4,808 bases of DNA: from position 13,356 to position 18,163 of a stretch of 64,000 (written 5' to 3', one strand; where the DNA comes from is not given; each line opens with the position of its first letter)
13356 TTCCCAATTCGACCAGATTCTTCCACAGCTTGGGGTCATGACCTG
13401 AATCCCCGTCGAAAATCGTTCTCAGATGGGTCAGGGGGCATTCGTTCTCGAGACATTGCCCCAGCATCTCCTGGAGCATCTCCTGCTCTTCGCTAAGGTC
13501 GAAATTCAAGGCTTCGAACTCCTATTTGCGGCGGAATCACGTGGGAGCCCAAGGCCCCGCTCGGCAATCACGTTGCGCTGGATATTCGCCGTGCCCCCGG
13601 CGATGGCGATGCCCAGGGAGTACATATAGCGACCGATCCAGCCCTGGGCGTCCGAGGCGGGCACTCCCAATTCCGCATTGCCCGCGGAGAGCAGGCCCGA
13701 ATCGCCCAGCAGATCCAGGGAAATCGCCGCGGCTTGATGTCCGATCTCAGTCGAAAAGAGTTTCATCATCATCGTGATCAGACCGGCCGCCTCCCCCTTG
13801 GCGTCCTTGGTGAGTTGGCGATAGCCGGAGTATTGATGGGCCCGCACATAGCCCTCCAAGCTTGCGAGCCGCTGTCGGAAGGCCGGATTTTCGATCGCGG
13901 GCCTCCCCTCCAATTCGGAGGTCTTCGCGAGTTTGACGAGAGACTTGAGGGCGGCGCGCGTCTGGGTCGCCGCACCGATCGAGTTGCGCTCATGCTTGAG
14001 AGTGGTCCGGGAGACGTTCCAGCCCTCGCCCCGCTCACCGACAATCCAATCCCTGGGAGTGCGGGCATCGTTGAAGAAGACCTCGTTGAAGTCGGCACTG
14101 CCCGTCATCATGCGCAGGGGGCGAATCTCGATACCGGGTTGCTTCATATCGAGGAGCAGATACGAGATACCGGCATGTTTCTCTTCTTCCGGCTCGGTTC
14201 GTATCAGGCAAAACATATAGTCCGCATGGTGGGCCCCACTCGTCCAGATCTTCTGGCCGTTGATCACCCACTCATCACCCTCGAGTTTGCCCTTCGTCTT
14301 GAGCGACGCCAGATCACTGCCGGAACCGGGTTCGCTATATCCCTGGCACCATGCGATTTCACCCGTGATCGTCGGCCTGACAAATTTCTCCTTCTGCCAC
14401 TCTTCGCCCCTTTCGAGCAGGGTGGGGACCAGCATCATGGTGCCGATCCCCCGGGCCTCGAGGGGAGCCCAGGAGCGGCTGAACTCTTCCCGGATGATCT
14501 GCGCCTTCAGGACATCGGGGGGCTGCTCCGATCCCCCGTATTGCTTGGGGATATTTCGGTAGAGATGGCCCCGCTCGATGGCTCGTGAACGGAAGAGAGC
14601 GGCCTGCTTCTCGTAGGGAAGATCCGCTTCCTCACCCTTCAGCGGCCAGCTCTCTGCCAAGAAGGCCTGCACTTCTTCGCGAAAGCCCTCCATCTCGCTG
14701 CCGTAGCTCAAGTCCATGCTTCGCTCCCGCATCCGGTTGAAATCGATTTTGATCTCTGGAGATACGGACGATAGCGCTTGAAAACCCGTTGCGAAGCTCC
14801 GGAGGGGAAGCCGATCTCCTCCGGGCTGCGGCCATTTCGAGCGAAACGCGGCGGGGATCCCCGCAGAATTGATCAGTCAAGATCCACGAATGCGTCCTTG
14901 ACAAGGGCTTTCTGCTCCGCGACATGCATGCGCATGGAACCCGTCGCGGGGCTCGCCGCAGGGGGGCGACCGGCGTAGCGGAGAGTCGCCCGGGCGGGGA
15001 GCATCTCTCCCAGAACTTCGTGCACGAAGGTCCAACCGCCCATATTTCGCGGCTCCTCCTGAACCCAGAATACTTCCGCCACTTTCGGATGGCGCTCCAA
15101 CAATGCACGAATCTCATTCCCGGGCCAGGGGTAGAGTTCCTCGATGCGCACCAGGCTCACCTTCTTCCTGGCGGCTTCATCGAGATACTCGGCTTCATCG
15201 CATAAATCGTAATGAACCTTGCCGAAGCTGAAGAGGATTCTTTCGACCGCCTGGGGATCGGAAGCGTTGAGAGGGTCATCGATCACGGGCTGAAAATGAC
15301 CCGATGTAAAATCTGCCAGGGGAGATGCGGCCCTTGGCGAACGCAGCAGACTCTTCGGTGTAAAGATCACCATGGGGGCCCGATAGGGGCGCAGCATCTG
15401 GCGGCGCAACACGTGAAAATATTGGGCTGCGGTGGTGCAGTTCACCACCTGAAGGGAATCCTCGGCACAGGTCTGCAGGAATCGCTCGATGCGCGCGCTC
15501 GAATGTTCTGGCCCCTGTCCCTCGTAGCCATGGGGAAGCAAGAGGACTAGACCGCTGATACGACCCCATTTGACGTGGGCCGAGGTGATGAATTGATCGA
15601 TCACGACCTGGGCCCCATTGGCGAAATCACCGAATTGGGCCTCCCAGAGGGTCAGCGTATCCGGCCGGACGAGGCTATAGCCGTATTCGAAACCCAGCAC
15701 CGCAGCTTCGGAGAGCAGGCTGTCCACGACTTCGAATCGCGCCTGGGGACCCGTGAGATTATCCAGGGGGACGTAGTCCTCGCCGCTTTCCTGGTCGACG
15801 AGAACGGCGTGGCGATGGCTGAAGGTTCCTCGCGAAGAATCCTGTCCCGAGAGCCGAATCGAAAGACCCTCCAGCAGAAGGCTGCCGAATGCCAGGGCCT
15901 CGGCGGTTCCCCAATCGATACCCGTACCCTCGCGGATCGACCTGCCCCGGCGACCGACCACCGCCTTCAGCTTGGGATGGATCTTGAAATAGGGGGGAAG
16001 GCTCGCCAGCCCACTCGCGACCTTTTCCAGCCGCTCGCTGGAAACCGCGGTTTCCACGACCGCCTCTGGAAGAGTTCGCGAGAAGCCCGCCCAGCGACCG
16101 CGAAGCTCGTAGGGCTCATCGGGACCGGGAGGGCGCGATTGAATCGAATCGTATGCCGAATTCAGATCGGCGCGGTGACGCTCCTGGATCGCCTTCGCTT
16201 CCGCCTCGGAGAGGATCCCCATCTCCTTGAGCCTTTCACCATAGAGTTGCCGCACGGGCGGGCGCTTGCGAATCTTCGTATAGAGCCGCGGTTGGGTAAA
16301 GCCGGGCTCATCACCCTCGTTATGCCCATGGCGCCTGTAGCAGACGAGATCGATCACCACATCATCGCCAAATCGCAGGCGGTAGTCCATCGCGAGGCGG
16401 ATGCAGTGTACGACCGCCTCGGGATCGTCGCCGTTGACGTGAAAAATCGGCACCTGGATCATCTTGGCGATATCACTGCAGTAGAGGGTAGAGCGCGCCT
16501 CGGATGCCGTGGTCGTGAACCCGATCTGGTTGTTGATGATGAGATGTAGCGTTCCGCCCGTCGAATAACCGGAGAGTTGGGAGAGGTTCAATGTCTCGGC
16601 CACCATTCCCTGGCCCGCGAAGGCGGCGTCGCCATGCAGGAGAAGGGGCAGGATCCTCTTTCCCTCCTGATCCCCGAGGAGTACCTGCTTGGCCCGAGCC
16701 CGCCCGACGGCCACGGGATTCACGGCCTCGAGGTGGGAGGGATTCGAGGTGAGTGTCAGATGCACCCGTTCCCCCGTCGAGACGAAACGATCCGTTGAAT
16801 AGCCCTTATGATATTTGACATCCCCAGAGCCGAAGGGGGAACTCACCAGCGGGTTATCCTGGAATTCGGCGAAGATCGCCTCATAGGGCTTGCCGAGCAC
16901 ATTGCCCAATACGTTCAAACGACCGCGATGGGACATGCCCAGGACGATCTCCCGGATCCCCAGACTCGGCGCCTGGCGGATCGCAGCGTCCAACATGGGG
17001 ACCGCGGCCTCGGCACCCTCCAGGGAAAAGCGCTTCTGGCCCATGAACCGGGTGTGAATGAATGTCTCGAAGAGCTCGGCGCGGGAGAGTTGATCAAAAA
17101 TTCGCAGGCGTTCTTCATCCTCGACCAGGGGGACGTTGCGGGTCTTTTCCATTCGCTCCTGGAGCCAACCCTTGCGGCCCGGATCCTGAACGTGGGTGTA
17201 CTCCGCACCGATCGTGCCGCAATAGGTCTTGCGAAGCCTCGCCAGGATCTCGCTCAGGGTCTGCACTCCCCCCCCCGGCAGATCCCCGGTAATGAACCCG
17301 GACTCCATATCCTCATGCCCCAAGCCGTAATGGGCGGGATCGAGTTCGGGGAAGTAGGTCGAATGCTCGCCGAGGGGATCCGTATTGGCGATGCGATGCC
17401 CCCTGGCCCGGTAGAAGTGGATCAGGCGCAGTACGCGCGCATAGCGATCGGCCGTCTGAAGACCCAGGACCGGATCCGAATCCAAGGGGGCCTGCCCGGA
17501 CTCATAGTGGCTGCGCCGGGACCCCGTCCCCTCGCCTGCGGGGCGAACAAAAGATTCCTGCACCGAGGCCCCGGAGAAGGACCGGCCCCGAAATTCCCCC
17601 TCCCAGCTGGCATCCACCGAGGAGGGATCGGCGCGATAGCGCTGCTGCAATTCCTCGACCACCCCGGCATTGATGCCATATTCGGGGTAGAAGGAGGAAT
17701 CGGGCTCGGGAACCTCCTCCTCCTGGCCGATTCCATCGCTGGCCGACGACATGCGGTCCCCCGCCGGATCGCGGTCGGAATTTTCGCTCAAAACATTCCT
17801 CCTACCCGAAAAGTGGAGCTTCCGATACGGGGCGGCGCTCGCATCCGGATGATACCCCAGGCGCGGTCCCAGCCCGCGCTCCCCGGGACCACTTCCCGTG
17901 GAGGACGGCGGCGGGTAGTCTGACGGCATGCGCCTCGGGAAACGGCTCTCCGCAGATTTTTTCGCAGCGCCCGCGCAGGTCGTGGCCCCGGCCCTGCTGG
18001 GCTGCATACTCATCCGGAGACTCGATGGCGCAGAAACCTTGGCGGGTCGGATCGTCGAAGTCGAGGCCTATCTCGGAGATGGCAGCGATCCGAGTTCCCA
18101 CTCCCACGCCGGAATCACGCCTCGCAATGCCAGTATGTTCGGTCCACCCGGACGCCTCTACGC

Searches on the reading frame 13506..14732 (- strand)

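Call 91: search_protein_families(library=pfam, proteins=[window:13506-14732:-], max_evalue=0.0001)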
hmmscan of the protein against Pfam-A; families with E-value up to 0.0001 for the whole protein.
window:13506-14732:- (408 aa): 3 families
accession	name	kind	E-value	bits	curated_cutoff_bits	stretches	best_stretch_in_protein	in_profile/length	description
PF02770.24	Acyl-CoA_dh_M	-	1.6e-21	76.7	33.3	1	129-222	1-96/97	Acyl-CoA dehydrogenase, middle domain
PF00441.29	Acyl-CoA_dh_1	-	2.9e-21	76.6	22.4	1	235-393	1-149/150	Acyl-CoA dehydrogenase, C-terminal domain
PF02771.21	Acyl-CoA_dh_N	-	1.5e-11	45.1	22.9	1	13-125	3-113/113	Acyl-CoA dehydrogenase, N-terminal domain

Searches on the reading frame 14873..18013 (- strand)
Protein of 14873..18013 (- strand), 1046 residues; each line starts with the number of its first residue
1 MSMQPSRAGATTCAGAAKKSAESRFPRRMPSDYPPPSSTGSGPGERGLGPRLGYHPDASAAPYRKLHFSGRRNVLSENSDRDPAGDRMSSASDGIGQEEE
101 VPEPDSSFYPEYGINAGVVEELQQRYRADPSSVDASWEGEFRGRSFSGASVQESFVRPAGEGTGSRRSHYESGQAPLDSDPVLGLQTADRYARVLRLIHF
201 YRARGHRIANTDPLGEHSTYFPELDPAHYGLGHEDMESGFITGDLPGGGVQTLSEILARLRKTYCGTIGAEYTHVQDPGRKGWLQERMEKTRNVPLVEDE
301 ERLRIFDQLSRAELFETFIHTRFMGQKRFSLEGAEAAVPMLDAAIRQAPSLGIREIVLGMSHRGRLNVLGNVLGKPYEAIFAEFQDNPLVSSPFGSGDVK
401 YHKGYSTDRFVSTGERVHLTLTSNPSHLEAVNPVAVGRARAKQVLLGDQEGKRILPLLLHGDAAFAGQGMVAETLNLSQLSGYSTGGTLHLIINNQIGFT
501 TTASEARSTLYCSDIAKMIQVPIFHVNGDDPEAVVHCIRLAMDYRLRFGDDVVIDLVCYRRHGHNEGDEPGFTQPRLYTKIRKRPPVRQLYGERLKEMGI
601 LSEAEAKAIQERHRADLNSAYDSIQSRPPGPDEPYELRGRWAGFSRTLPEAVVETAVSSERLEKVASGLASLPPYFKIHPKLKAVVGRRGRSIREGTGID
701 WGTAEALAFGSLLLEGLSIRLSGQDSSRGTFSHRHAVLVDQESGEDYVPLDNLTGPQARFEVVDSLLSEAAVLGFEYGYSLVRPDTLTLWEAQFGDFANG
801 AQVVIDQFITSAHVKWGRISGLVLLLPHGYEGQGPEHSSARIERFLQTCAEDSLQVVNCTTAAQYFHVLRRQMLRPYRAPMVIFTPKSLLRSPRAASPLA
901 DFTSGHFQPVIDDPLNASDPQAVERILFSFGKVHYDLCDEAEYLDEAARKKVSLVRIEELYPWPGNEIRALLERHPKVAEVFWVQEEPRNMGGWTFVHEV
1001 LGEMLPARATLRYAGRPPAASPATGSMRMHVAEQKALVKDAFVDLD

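Call 91: search_protein_families(library=pfam, proteins=[window:14873-18013:-], max_evalue=0.0001)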
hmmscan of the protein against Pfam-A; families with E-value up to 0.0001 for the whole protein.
window:14873-18013:- (1046 aa): 4 families
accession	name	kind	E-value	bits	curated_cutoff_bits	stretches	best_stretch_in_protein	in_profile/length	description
PF00676.26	E1_dh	-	2.1e-54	184.9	22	1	315-628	9-295/300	Dehydrogenase E1 component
PF02779.29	Transket_pyr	-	6.2e-47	159.9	27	1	698-891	2-173/174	Transketolase, pyrimidine binding domain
PF16870.10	OxoGdeHyase_C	-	1.3e-42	145.6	27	1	897-1042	2-151/151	2-oxoglutarate dehydrogenase C-terminal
PF16078.10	2-oxogl_dehyd_N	-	7.1e-07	29.1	27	1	113-143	6-36/41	2-oxoglutarate dehydrogenase N-terminus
